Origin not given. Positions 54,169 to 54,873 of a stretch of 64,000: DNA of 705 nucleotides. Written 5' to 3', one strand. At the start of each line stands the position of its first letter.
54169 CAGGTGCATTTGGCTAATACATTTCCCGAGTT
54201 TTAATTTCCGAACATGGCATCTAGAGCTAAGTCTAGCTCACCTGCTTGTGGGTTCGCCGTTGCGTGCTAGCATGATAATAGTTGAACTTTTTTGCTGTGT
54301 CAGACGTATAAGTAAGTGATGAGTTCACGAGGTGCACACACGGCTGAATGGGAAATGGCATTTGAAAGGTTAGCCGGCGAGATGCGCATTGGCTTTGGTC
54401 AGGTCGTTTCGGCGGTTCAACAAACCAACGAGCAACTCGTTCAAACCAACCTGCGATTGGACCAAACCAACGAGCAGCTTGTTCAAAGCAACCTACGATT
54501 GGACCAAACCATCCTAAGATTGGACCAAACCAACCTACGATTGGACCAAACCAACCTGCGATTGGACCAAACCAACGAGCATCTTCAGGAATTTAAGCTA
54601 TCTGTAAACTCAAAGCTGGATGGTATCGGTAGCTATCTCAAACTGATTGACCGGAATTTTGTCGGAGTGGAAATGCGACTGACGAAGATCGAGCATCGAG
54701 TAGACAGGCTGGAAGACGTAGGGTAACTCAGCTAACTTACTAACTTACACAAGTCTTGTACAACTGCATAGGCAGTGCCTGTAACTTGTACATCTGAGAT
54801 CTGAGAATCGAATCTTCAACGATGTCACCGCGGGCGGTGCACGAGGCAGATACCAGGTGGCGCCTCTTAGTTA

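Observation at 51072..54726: Four-member family of small coiled-coil genes that differ only in heptad number (3, 4, 6, 8) behind a conserved ~100-nt leader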

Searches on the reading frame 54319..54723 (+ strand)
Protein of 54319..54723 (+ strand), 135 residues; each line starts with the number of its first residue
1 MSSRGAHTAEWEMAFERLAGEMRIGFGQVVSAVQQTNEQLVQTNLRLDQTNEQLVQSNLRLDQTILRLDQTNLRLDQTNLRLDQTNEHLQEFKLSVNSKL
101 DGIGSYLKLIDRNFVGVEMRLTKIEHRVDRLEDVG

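Call 8: search_protein_families(library=pfam, proteins=[window:54319-54723:+], max_evalue=10)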
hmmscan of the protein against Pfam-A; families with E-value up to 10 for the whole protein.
window:54319-54723:+ (135 aa): 9 families
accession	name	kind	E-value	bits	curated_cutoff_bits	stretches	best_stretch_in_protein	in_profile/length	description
PF09984.15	sCache_4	-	0.0035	17.6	22.1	1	27-81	39-93/145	Single cache domain 4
PF02601.20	Exonuc_VII_L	-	0.005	16.8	35.9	1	31-95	162-227/315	Exonuclease VII, large subunit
PF07889.17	DUF1664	-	0.028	14.9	34.6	1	60-132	49-121/124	Protein of unknown function (DUF1664)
PF12072.13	RNase_Y_N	-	0.31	10.9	32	1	35-102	75-142/201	RNase Y N-terminal region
PF13874.11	Nup54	-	0.39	11.2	30.5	1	23-112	28-121/140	Nucleoporin complex subunit 54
PF03670.18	UPF0184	-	0.79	10.6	21.5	0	95-111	30-46/83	Uncharacterised protein family (UPF0184)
PF24245.1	INO80F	-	1.3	9.6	25.1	0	48-68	16-36/47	INO80 complex subunit F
PF12795.12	MscS_porin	-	1.3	9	34.4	1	28-87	82-141/238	Mechanosensitive ion channel porin domain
PF06005.17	ZapB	-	2.2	9.3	31.5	1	61-102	23-64/71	Cell division protein ZapB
